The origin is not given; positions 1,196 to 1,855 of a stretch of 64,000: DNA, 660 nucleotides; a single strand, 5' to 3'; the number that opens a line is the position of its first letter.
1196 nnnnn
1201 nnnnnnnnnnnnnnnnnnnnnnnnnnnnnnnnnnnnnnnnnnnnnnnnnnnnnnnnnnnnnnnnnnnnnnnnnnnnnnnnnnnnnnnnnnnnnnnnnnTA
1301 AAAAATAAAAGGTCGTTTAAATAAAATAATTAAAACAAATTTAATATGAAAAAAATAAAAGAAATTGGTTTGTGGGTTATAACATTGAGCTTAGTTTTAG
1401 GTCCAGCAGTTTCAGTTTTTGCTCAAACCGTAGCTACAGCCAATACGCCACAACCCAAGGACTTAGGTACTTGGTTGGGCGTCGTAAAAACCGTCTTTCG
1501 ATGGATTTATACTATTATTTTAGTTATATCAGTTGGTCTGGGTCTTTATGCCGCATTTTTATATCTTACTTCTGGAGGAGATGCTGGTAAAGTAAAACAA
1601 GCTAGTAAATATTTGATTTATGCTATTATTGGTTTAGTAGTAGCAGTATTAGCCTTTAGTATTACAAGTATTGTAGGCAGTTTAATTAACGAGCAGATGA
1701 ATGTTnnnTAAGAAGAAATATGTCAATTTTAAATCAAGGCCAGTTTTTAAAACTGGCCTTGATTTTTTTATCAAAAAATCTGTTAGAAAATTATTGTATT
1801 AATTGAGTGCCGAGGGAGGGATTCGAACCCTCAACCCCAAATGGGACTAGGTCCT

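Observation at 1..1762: Tandem array of four VirB2/TrbC-like T4SS pilin paralogs, one an internal-duplication fusion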

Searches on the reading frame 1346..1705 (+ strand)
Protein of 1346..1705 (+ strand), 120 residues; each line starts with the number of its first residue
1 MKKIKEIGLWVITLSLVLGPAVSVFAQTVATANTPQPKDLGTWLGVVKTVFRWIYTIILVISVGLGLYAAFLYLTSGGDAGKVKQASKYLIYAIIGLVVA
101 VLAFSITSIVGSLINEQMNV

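Call 4: search_protein_families(library=pfam, proteins=[window:1346-1705:+], max_evalue=10)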
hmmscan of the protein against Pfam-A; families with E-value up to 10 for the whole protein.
window:1346-1705:+ (120 aa): 6 families
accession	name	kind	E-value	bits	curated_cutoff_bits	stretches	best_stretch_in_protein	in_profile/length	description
PF18895.5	T4SS_pilin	-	2.6e-08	34.2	26.6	1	48-109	10-70/71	Type IV secretion system pilin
PF02656.20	DUF202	-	0.011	16.6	23.4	1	49-106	9-59/68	Domain of unknown function (DUF202)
PF06570.16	DUF1129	-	0.12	12.4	29.1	1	56-118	117-179/207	Protein of unknown function (DUF1129)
PF12576.13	DUF3754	-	0.14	12.6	27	1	47-104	51-104/137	Protein of unknown function (DUF3754)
PF12730.13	ABC2_membrane_4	-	0.39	11.1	27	1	3-65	8-66/179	ABC-2 family transporter protein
PF13273.12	DUF4064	-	2.4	8.9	32.1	2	47-72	55-80/102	Protein of unknown function (DUF4064)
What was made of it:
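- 1346..1708 (+): g4, pilin paralogue of 120 aa: signal peptide plus one hairpin. PF18895 34.2 bits (call 4).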

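Call 45: search_protein_families(library=ncbifam, proteins=[window:1346-1705:+], max_evalue=0.01)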
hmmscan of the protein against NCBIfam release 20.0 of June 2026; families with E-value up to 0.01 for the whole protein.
window:1346-1705:+ (120 aa): 1 family
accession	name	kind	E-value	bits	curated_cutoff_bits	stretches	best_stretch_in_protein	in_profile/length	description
NF045849.1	ICE_MMCAP2_0565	equivalog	2.4e-07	30.3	40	1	45-110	11-76/80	Mbov_0395 family pilin-like conjugal transfer protein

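Call 47: find_homologous_proteins(query=window:1346-1705:+, max_evalue=0.001)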
Query window:1346-1705:+ (120 aa): 17 proteins with E <= 0.001 among 51 candidates.
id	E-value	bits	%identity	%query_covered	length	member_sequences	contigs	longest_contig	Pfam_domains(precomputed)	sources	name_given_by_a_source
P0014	3.6e-58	212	99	89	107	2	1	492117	PF18895.6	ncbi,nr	ncbi:MAG: hypothetical protein N2692_00630 [Patescibacteria group bacterium]|nr:hypothetical protein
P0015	4.6e-47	177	77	97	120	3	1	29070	PF18895.6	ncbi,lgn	ncbi:MAG: hypothetical protein ACPLKV_00515 [Minisyncoccia bacterium]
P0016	9.5e-47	176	79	97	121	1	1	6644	PF18895.6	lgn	-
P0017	4.3e-38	148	66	97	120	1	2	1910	PF18895.6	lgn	-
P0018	3.3e-35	138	63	97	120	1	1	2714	PF18895.6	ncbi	-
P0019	2.2e-10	58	41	88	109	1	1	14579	PF18895.6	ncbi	ncbi:MAG: hypothetical protein V1652_04110 [bacterium]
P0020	1.8e-8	52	42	65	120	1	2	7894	PF18895.6,PF04956.19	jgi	jgi:hypothetical protein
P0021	2.7e-8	52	48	56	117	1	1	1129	PF18895.6,PF04956.19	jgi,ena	-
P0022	2.8e-8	52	41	90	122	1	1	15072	PF18895.6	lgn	-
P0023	4.4e-7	48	39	92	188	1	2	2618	PF18895.6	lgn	-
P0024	2.6e-6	45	40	71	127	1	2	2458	PF18895.6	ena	-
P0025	7.2e-6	44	44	40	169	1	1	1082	PF18895.6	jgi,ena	-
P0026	7.3e-6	44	33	92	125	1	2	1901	PF18895.6,PF04956.19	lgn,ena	-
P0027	7.6e-6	44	34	92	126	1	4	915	PF18895.6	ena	-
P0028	8.6e-5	40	33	92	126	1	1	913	PF18895.6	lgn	-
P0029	8.8e-5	40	33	88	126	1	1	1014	PF18895.6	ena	-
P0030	2.0e-4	39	36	92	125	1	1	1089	PF18895.6,PF04956.19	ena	-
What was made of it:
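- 1346..1708 (+): A 99%-identical protein is in an NCBI Patescibacteria MAG (call 47).
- Several g4 homologues carry both PF18895 and PF04956 (call 47).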

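Call 51: search_solved_structures(query=A3, max_evalue=10, show_alignments=3)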
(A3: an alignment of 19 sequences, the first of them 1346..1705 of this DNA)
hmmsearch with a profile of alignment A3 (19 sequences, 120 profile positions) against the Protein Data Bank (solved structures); distinct sequences matched with E-value up to 10: 6.
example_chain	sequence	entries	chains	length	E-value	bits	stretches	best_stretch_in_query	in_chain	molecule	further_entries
10ky_A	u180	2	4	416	0.13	15.7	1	11-114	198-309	Divalent metal cation transporter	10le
9ivk_A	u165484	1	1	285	0.22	14.9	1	3-69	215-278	HBC599 membrane protein binder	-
7qhm_J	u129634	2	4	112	0.38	14.2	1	73-109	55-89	Hypothetical membrane protein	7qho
3vmq_A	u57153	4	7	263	0.85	13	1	55-83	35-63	Monofunctional glycosyltransferase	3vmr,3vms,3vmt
5zzk_A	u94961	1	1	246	0.92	12.9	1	55-83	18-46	Monofunctional glycosyltransferase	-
4fa7_A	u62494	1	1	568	8.1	9.9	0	43-83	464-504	Cytochrome c oxidase subunit 1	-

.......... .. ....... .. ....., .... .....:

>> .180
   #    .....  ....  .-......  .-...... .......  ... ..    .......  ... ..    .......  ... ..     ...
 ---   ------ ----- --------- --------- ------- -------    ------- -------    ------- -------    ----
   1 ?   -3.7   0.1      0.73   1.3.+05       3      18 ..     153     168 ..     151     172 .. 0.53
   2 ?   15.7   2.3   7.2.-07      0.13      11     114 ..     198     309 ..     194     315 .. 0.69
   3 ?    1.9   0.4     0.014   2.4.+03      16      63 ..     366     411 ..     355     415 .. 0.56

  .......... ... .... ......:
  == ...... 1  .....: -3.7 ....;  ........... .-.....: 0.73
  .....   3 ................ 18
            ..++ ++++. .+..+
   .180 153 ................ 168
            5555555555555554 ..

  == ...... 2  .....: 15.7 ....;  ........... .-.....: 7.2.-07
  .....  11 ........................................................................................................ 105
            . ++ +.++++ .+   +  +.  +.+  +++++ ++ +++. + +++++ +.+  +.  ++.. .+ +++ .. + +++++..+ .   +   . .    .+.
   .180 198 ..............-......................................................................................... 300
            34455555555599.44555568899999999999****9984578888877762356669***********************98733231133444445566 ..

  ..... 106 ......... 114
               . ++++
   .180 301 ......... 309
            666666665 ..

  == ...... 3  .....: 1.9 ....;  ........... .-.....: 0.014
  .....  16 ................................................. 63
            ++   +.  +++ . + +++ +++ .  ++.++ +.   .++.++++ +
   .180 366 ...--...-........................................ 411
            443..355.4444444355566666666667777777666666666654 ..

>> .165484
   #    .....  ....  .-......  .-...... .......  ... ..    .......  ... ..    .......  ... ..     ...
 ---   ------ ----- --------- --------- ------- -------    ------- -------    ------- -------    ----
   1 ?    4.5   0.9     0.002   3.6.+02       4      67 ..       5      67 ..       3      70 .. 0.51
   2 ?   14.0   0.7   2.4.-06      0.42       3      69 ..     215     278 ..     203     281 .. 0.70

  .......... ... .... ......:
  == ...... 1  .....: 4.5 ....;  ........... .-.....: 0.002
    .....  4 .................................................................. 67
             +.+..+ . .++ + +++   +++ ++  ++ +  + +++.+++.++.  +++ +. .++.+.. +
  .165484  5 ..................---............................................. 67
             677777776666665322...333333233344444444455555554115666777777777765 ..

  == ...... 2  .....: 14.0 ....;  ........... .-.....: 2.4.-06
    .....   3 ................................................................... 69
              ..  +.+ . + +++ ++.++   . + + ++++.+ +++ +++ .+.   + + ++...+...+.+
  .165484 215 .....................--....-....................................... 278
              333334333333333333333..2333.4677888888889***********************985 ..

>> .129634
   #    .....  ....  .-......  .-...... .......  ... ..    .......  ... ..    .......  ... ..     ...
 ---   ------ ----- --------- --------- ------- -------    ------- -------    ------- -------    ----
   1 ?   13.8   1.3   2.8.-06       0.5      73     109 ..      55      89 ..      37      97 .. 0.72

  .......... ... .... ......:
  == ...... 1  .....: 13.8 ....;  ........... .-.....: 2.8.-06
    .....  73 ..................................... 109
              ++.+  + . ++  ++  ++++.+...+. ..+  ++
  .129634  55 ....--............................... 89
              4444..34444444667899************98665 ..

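Call 62: predict_structure(alignment_id=A3)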
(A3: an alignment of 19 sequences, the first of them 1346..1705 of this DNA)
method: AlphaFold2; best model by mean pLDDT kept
length: 120 residues; sequences in the alignment: 19
mean_pLDDT: 74.2   pTM: 0.50
mean pLDDT of the five models: 74.2, 70.2, 68.9, 66.1, 65.1
residues with pLDDT >= 90: 3; 70-90: 72; 50-70: 44; < 50: 1
segments of 3 or more residues with pLDDT < 50: none
pLDDT, mean of each block of 10 residues (from residue 1): 61 68 58 57 75 83 86 83 85 88 80 66
secondary structure, 60 per line:
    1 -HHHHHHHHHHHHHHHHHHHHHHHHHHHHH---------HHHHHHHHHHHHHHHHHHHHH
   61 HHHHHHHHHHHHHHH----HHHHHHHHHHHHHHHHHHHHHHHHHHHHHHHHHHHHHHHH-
elements in order: H2-30 H40-75 H80-119
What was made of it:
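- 1346..1708 (+): The AlphaFold model has pLDDT 74 with a hairpin of H40-75 and H80-119 (call 62).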

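Call 66: fold_search(model_id=the predicted structure, library=pdb)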
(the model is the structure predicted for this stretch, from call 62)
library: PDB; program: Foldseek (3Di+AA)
matches with E <= 10: 106; with E <= 0.001: 0
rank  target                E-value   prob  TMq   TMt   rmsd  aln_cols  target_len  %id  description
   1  2ch7_A                1.1e+00  0.75  0.56  0.23  23.5       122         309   11  Crystal structure of the cytoplasmic domain of a bacterial chemoreceptor from Thermotoga maritima (released 2006-04-18)
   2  3g67_B                1.3e+00  0.21  0.35  0.23  27.2       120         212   13  Crystal Structure of a Soluble Chemoreceptor from Thermotoga maritima (released 2009-07-28)
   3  3g6b_B                1.6e+00  0.14  0.31  0.20  27.3       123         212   14  Crystal structure of a Soluble Chemoreceptor from Thermotoga maritima Asn217Ile mutant (released 2009-07-28)
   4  6s1k_E                1.7e+00  0.20  0.30  0.35   9.5        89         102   17  E. coli Core Signaling Unit, carrying QQQQ receptor mutation (released 2020-01-22)
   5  9asc_A                2.0e+00  0.38  0.45  0.19   7.8       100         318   14  Cryo-EM Structure of the Glycosyltransferase ArnC from Salmonella enterica in the UDP-bound State Determined on Talos  (released 2025-02-05)
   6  2gl2_B                2.0e+00  0.28  0.44  0.48  16.1       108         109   14  Crystal structure of the tetra mutant (T66G,R67G,F68G,Y69G) of bacterial adhesin FadA (released 2007-04-10)
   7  9b77_A                2.3e+00  0.25  0.42  0.18   7.1        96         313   12  Cryo-EM Structure of the Glycosyltransferase ArnC from Salmonella enterica in the Apo State Determined on Krios micros (released 2025-02-05)
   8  8qaf                  2.6e+00  0.87  0.45  0.88   1.3        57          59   14  X-ray crystal structure of a de novo designed single-chain antiparallel 8-helix coiled-coil alpha-helical barrel, sc-apC (released 2024-07-03)
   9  9a72_A                2.6e+00  0.41  0.52  0.23  21.5       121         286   14  Integrative model of YFMS-CHEW by crosslinking MS and deep learning (released 2024-09-18)
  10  4biz_D                2.8e+00  0.30  0.40  0.25   4.8        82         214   11  Crystal structure of CpxAHDC (orthorhombic form 2) (released 2014-04-23)
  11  8j2f_A                2.8e+00  0.14  0.30  0.10   9.3        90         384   18  Human neutral shpingomyelinase (released 2023-12-06)
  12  3g67_A                3.0e+00  0.10  0.30  0.21  23.6       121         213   15  Crystal Structure of a Soluble Chemoreceptor from Thermotoga maritima (released 2009-07-28)
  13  8vxh_A                3.1e+00  0.41  0.44  0.19   2.9        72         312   14  Cryo-EM Structure of the Glycosyltransferase ArnC from Salmonella enterica in the Apo State Determined on Talos Arctic (released 2025-02-05)
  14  9rxe_MODEL_1_A        3.1e+00  0.23  0.41  0.46   8.4        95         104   17  Solution structure of the HR1c domain of human PKN1 (released 2025-12-31)
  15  4zws_B                3.1e+00  0.23  0.46  0.47   8.3       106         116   14  Crystal Structure of the Bacteriophage T4 recombination mediator protein UvsY, Lattice Type III (released 2016-03-02)
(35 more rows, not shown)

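Call 78: find_encoding_contigs(protein=P0022, flank=6000, max_places=1)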
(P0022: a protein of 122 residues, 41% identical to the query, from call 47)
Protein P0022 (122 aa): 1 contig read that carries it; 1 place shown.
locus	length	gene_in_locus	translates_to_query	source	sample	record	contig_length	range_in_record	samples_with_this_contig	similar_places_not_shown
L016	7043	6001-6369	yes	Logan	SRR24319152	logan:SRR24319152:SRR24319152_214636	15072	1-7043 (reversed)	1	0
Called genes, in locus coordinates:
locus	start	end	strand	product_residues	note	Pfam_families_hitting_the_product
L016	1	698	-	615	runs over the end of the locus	PF12846:AAA_10 (faint), PF01935:DUF87, PF19044:P-loop_TraG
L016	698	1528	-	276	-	PF26593:TraC-like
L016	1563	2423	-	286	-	PF12666:PrgI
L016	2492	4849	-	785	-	-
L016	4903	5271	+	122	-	PF18895:T4SS_pilin (weak)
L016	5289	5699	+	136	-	PF18895:T4SS_pilin (weak)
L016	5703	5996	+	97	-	PF18895:T4SS_pilin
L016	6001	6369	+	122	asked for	PF18895:T4SS_pilin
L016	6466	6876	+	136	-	PF18895:T4SS_pilin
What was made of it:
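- On VirB2-type conjugative pilin (functional class): A homologous array is directly adjacent to such a core in L016 (call 78).
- In L016 a homologous 5-gene array lies directly beside a core of polytopic protein, PrgI, TraC-like protein and VirB4 (call 78). Other homologous arrays lie next to VirB4/PrgI with no SBP in view (L016, call 78).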

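Call 79: find_encoding_contigs(protein=P0019, flank=6000, max_places=1)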
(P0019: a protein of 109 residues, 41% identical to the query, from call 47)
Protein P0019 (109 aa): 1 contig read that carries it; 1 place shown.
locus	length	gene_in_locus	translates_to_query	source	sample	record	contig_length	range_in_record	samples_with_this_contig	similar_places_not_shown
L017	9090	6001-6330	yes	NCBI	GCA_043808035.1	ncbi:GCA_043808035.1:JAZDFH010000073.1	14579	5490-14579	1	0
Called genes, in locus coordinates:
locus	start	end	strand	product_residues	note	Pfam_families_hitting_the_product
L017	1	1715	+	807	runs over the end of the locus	PF00521:DNA_topoisoIV, PF03989:DNA_gyraseA_C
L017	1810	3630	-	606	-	PF13687:DUF4153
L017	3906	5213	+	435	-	PF01547:SBP_bac_1, PF13416:SBP_bac_8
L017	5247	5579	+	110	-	PF18895:T4SS_pilin (weak)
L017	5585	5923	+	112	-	PF18895:T4SS_pilin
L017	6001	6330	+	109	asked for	PF18895:T4SS_pilin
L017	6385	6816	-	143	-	-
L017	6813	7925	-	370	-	PF01145:Band_7 (faint)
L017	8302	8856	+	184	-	-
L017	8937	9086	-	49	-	PF02518:HATPase_c (weak)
